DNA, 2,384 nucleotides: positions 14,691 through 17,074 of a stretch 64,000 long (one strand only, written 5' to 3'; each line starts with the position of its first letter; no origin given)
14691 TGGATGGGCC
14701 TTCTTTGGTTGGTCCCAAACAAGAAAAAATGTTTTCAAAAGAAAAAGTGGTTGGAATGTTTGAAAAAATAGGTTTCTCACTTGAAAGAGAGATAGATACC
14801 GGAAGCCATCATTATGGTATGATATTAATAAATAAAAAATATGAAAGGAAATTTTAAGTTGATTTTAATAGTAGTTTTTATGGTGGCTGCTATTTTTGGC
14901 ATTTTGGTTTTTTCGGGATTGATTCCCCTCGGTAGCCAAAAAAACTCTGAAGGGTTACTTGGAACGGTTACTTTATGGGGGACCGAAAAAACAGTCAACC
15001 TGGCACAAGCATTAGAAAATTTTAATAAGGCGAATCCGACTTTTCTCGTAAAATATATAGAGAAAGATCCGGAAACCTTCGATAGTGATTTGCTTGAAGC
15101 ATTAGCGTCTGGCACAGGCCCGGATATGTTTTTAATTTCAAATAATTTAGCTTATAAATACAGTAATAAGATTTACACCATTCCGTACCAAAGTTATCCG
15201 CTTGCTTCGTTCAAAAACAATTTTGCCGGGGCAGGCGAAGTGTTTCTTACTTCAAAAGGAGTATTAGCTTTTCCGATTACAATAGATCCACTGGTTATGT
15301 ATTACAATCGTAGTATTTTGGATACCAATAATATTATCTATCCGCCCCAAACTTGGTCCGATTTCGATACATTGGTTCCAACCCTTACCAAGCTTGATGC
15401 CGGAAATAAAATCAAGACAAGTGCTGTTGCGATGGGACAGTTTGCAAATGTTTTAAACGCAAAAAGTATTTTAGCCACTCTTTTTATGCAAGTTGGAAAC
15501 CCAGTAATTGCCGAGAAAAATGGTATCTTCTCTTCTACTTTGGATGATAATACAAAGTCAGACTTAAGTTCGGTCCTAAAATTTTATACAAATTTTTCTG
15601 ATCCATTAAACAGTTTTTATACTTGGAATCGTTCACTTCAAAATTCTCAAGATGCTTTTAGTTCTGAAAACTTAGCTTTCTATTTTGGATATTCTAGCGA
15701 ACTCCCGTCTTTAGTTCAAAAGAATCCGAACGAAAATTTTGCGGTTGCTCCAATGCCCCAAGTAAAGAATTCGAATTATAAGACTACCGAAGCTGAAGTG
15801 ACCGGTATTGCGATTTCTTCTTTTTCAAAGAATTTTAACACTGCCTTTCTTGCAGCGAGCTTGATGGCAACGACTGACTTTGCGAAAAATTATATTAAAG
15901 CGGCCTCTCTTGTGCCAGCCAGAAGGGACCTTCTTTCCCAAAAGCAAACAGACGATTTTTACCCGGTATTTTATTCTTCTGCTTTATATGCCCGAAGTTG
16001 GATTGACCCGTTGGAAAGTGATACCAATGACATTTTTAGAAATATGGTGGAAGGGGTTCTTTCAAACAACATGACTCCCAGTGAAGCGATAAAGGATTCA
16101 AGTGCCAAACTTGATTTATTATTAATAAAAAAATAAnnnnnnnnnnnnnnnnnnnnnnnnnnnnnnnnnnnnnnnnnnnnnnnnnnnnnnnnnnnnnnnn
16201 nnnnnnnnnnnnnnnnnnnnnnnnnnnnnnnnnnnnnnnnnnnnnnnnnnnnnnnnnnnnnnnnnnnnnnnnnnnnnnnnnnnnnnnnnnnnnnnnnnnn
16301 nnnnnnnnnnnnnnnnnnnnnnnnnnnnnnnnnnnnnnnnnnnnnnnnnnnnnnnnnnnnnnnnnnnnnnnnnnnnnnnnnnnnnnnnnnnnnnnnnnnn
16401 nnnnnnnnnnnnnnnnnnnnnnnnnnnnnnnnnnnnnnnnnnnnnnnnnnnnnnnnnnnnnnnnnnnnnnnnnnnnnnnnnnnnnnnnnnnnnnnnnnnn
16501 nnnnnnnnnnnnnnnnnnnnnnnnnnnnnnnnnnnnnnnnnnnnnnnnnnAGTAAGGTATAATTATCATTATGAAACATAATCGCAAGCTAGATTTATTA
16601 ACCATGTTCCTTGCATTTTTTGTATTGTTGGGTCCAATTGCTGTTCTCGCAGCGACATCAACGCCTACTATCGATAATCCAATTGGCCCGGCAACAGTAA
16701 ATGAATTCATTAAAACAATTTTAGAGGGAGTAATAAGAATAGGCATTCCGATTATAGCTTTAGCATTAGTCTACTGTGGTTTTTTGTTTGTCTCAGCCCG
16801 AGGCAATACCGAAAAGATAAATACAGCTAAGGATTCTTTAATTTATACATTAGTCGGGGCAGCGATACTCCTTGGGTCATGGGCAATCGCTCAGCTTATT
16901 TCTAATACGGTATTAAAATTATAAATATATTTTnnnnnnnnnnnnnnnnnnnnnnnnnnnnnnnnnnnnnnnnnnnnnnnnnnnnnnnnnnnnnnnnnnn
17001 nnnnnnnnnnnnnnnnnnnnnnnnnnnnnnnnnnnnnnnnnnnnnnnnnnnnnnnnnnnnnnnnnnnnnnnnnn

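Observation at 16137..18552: Tandem array of five paralogous VirB2/TrbC-like pilin-type genes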

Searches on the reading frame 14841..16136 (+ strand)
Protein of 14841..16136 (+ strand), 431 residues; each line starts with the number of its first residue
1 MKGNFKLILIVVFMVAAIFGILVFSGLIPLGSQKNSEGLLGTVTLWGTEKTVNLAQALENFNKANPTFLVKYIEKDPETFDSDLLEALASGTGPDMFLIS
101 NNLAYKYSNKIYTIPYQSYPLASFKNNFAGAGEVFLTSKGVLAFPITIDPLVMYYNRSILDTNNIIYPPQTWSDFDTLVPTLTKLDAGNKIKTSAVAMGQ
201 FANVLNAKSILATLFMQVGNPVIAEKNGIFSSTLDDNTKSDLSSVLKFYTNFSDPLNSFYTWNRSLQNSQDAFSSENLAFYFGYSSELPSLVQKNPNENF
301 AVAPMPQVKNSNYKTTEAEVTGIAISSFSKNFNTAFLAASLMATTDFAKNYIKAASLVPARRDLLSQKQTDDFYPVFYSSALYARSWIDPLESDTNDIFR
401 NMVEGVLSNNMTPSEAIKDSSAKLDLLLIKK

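Call 3: search_protein_families(library=pfam, proteins=[window:14841-16136:+], max_evalue=1)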
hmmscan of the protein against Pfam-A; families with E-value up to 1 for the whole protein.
window:14841-16136:+ (431 aa): 1 family
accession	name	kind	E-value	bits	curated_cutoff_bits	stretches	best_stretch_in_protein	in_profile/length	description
PF23725.1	Dredd_N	-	0.2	12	27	1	53-89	41-76/100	Caspase-8, N-terminal domain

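Call 4: search_protein_families(library=ncbifam, proteins=[window:14841-16136:+], max_evalue=1)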
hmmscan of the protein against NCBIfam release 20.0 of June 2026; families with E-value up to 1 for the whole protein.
window:14841-16136:+ (431 aa): 3 families
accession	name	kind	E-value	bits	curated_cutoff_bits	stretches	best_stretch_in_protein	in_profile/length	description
NF007011.0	PRK09474.1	equivalog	3.8e-05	22.7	291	1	41-184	31-167/396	maltose/maltodextrin ABC transporter substrate-binding protein MalE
NF053763.1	ABCarbgalBndGanS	equivalog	0.00012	21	700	2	299-368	283-352/420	galactooligosaccharide ABC transporter substrate-binding protein GanS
NF007701.0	PRK10386.1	equivalog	0.099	12.5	137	1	212-272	11-67/129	curli production assembly/transport protein CsgE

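Call 61: find_homologous_proteins(query=window:14841-16136:+, max_evalue=0.001)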
Query window:14841-16136:+ (431 aa): 1488 proteins with E <= 0.001 among 8000 candidates; the best 120 are listed.
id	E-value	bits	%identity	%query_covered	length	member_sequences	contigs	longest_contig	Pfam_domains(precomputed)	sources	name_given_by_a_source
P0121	3.1e-277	937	100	100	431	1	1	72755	-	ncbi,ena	-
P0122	1.1e-200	685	72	100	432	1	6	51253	PF01547.31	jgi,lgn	-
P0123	2.0e-200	684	72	100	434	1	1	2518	PF01547.31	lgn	-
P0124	1.1e-197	675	59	71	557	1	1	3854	PF13416.12,PF01547.31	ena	-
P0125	5.3e-197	673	71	99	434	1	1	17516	PF01547.31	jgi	jgi:ABC-type glycerol-3-phosphate transport system substrate-binding protein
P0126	2.0e-195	668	70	98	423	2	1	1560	PF13416.12,PF01547.31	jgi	jgi:multiple sugar transport system substrate-binding protein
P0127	6.1e-193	660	70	99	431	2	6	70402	PF13416.12,PF01547.31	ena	-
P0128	7.3e-193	659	70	99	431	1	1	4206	PF01547.31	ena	-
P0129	8.5e-193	659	69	100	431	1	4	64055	-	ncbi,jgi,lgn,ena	ncbi:MAG: hypothetical protein WCI93_01520 [bacterium]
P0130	4.1e-192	657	69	100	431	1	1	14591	PF01547.31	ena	-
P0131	6.0e-192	656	68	100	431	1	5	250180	PF01547.31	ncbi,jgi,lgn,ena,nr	ncbi:MAG TPA: extracellular solute-binding protein [Candidatus Paceibacterota bacterium]|nr:extracel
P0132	8.0e-192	656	69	100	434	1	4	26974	PF01547.31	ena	-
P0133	1.9e-191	655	70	100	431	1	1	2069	PF01547.31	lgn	-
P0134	4.0e-191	654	69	100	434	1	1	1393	-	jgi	-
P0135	4.1e-191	654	67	100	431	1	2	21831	-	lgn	-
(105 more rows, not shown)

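Call 64: search_solved_structures(query=A2, max_evalue=0.001)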
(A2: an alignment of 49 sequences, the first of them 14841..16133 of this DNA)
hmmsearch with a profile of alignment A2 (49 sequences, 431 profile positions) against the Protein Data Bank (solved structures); distinct sequences matched with E-value up to 0.001: 24.
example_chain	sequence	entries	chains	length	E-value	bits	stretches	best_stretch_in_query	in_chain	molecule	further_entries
5u2p_A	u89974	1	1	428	3.9e-08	35.8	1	148-367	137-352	Sugar ABC transporter substrate-binding protein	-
7nbz_A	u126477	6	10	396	5.5e-08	35.2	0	127-181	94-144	Sulfoquinovosyl binding protein | Sulfoquinovosyl glycerol-binding protein SmoF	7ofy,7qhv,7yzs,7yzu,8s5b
4qrz_A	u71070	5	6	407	1.7e-07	33.6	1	39-184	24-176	ABC-TYPE SUGAR TRANSPORTER | ABC transporter, substrate binding protein (Sugar)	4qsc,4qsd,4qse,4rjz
1eu8_A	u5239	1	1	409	2.6e-07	33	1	55-425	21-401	TREHALOSE/MALTOSE BINDING PROTEIN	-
8jbg_B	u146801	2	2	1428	3.3e-07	32.7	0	35-187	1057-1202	Neuromedin-K receptor (NK3R-pFastbac1) | NK3R-pFastbac1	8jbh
9vus_A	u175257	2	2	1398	4.6e-07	32.2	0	40-187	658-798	Soluble cytochrome b562,2-oxoglutarate receptor 1,Soluble cytochrome b562,2-oxoglutarate r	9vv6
3k01_A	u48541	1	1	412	1e-06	31.1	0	25-186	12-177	Acarbose/maltose binding protein GacH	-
3uor_A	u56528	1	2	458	1.5e-06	30.6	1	25-185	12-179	ABC transporter sugar binding protein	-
1elj_A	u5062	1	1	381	4.2e-06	29.1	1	40-180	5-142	MALTODEXTRIN-BINDING PROTEIN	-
5ci5_A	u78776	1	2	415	5.4e-06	28.7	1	42-428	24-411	Extracellular solute-binding protein family 1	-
3jzj_A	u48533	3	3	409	8.2e-06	28.1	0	26-186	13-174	Acarbose/maltose binding protein GacH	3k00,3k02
9p0x_T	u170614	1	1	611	2.7e-05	26.4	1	4-187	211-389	Tissue factor,Maltose/maltodextrin-binding periplasmic protein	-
4ry1_A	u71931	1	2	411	5.5e-05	25.4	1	44-185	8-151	Periplasmic solute binding protein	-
8art_A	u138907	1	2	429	8.4e-05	24.8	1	34-189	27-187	Putative secreted maltose-binding protein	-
4r9f_A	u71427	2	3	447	0.0001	24.5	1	15-309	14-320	MBP1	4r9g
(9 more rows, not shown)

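Call 75: predict_structure(alignment_id=A2)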
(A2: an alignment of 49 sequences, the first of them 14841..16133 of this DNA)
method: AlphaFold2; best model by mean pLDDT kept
length: 431 residues; sequences in the alignment: 49
mean_pLDDT: 87.3   pTM: 0.84
mean pLDDT of the five models: 87.3, 84.4, 80.9, 67.6, 61.3
residues with pLDDT >= 90: 250; 70-90: 144; 50-70: 26; < 50: 11
segments of 3 or more residues with pLDDT < 50: 28-36
pLDDT, mean of each block of 10 residues (from residue 1): 72 79 58 53 93 90 92 93 89 91 91 92 93 93 96 94 92 91 85 87 91 92 90 84 92 75 73 91 93 84 91 86 94 93 90 86 81 86 91 93 94 96 91 58
secondary structure, 60 per line:
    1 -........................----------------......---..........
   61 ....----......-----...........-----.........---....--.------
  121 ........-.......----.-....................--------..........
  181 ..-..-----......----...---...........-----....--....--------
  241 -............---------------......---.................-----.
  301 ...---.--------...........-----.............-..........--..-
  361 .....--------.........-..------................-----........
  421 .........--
elements in order: H2-25 E42-47 H51-64 E69-74 H80-90 E96-100 H101-104 H121-127 H130-135 E143-156 H157-162 H172-182 E191-196 H207-217 E223-226 E229-232 H242-253 H269-274 E278-284 H285-294 E300-303 E316-326 H332-344 H346-355 H362-365 H374-382 H392-407 H413-429

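Call 77: fold_search(model_id=the predicted structure, library=pdb)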
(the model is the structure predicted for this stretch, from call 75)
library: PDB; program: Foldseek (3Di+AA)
matches with E <= 10: 1573; with E <= 0.001: 1142
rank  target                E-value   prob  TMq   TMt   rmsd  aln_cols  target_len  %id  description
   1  5f7v_A                2.4e-22  1.00  0.63  0.69   5.2       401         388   19  ABC substrate-binding protein Lmo0181 from Listeria monocytogenes in complex with cycloalternan (released 2016-09-07)
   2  4qsd_A                7.8e-22  1.00  0.62  0.69   5.9       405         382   17  Crystal structure of atu4361 sugar transporter from Agrobacterium Fabrum C58, target efi-510558, with bound sucrose (released 2014-08-06)
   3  5ci5_B                9.4e-22  1.00  0.60  0.65   6.3       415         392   17  Crystal Structure of an ABC transporter Solute Binding Protein from Thermotoga Lettingae TMO (Tlet_1705, TARGET EFI-51 (released 2015-07-22)
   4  2zyo_A                3.4e-21  1.00  0.67  0.75   4.9       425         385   16  Crystal structure of cyclo/maltodextrin-binding protein complexed with maltotetraose (released 2009-03-31)
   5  7c70_A                5.2e-21  1.00  0.71  0.73   4.7       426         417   17  Crystal structure of beta-glycosides-binding protein (W67A) of ABC transporter in an open-liganded state bound to gent (released 2020-09-16)
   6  7c68_B                5.5e-21  1.00  0.61  0.63   6.5       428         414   16  Crystal structure of beta-glycosides-binding protein of ABC transporter in a closed state bound to cellotetraose (released 2020-09-16)
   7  4rjz                  5.8e-21  1.00  0.71  0.79   4.0       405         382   18  Crystal structure of ATU4361 sugar transporter from Agrobacterium fabrum C58, target EFI-510558, an open conformation (released 2014-11-05)
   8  7c68_A                6.5e-21  1.00  0.65  0.66   6.1       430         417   16  Crystal structure of beta-glycosides-binding protein of ABC transporter in a closed state bound to cellotetraose (released 2020-09-16)
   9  7x0k_B                7.4e-21  1.00  0.66  0.69   5.5       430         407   15  Crystal structure of sugar binding protein CbpB complexed wtih cellotriose from Clostridium thermocellum (released 2022-09-14)
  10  7x0l_A                7.4e-21  1.00  0.65  0.68   5.8       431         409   15  Crystal structure of sugar binding protein CbpB complexed wtih cellotetraose from Clostridium thermocellum (released 2022-09-14)
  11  6q5g_A                9.9e-21  1.00  0.71  0.73   5.1       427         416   15  The ABC transporter associated binding protein from B. animalis subsp. lactis Bl-04 without ligand. SeMet variant (released 2019-06-19)
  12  3jzj_A                1.2e-20  1.00  0.64  0.70   5.9       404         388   18  Crystal structures of the GacH receptor of Streptomyces glaucescens GLA.O in the unliganded form and in complex with a (released 2010-02-16)
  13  7c6z_A                1.3e-20  1.00  0.71  0.73   4.8       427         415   18  Crystal structure of beta-glycosides-binding protein (W67A) of ABC transporter in an open state (released 2020-09-16)
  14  4qrz_A                1.7e-20  1.00  0.61  0.68   5.9       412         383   17  Crystal structure of sugar transporter atu4361 from agrobacterium fabrum c58, target efi-510558, with bound maltotrios (released 2014-07-16)
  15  8vqk_A                1.9e-20  1.00  0.69  0.74   4.7       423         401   15  YcjN from Escherichia coli (released 2024-10-09)
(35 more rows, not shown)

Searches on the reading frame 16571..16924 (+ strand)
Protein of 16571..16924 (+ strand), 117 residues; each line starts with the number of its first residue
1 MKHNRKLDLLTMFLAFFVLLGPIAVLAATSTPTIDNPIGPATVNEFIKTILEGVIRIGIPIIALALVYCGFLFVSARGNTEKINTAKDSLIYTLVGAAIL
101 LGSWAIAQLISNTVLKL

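Call 3: search_protein_families(library=pfam, proteins=[window:16571-16924:+], max_evalue=1)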
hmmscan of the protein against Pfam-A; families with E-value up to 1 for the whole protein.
window:16571-16924:+ (117 aa): 4 families
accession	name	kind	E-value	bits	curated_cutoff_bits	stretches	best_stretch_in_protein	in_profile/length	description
PF04956.18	TrbC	-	3.1e-08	34.2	27.9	1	4-110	7-98/98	TrbC/VIRB2 pilin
PF18895.5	T4SS_pilin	-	1.4e-07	31.9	26.6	1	42-110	4-71/71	Type IV secretion system pilin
PF01757.29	Acyl_transf_3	-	0.06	12.8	31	1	46-90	68-112/326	Acyltransferase domain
PF02308.21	MgtC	-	0.091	13.6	31.4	1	36-114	46-108/121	MgtC family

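Call 4: search_protein_families(library=ncbifam, proteins=[window:16571-16924:+], max_evalue=1)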
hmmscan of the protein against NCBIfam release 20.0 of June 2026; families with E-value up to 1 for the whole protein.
window:16571-16924:+ (117 aa): 1 family
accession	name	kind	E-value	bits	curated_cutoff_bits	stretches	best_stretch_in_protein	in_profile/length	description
NF045849.1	ICE_MMCAP2_0565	equivalog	0.0001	21.9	40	1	41-113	7-79/80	Mbov_0395 family pilin-like conjugal transfer protein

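Call 48: search_dna_similar(query=window:16571-16921:+, collection=plasmids, mode=protein, max_rows=20, max_evalue=1)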
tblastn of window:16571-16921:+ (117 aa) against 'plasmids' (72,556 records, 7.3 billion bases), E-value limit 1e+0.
Records with a match: 8; places in all: 9; records where one place covers at least 80% of the query: 4.
Best place of each record, by identity: <60% 8.
By first word of the organism name: Halomontanus 4; Natrinema 2; Halostella 1; Salinibaculum 1.
By predicted mobility (MOB-suite, as given by PLSDB): non-mobilizable 8.
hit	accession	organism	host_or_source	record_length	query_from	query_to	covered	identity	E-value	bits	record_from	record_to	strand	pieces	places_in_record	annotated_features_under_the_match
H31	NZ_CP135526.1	Halomontanus rarus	Salt lake,Salt lake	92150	10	112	88%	27.1%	9e-2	39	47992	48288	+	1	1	hypothetical protein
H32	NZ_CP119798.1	Halomontanus rarus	cell culture,sediment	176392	10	112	88%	27.1%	2e-1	37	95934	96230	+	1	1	hypothetical protein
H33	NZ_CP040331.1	Natrinema versiforme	-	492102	10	112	88%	25.2%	2e-2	40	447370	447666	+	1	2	pilin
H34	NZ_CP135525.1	Halomontanus rarus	Salt lake,Salt lake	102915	25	112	75%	29.3%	3e-2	40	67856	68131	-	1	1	hypothetical protein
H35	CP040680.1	Halostella pelagica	pure culture,isolated from salted brown ...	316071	10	100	78%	28.3%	8e-1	36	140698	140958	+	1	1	record has no annotation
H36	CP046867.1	Salinibaculum litoreum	pure culture,isolated from salted brown ...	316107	10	100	78%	28.3%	8e-1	36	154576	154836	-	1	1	record has no annotation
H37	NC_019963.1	Natrinema pellirubrum DSM 15624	-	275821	10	112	88%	24.3%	3e-1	37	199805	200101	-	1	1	pilin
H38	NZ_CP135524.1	Halomontanus rarus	Salt lake,Salt lake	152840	27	112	74%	26.7%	7e-1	36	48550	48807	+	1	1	hypothetical protein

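Call 49: get_annotated_region(hit=H33, flank=9000)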
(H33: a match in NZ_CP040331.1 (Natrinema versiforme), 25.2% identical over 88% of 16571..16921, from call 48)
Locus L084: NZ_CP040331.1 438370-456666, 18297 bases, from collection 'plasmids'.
description: Natrinema versiforme strain BOL5-4 plasmid pNVE500
organism: Natrinema versiforme (NCBI taxid 88724)
taxonomy: Archaea; Euryarchaeota; Halobacteria; Halobacteriales; Natrialbaceae; Natrinema; Natrinema versiforme
host: -; source: -; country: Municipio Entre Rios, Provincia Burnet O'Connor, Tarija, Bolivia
typing (MOB-suite, as given by PLSDB): non-mobilizable; mating-pair formation MPF_T
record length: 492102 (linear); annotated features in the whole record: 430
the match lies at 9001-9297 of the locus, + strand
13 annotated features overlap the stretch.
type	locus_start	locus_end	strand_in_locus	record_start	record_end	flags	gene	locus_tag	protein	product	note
CDS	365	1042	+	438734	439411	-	-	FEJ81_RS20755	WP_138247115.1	IS6 family transposase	-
CDS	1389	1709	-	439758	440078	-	-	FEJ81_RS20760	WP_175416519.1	winged-helix domain-containing protein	-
CDS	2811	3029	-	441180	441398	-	-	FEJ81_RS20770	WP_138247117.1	hypothetical protein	-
CDS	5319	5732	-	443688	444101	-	-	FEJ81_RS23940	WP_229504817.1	HNH endonuclease signature motif containing protein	-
CDS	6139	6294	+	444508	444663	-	-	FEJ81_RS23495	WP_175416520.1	hypothetical protein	-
CDS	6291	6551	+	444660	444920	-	-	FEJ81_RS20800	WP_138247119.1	hypothetical protein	-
CDS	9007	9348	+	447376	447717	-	-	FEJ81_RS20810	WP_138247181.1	pilin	-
CDS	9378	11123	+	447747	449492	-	-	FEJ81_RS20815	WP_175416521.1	hypothetical protein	-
CDS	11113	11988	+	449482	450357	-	-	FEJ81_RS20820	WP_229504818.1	hypothetical protein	-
CDS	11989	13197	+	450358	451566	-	-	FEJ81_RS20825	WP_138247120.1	hypothetical protein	-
CDS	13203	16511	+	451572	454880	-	-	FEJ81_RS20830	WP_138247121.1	type IV secretory system conjugative DNA transfer family protein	-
CDS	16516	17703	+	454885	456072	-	-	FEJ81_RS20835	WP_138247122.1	hypothetical protein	-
CDS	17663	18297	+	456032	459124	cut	-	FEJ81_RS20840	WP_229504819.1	TraM recognition domain-containing protein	-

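Call 83: search_protein_families(library=phrogs, proteins=[window:16571-16924:+], max_evalue=0.01)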
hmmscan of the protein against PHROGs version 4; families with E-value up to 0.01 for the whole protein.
window:16571-16924:+ (117 aa): 0 families
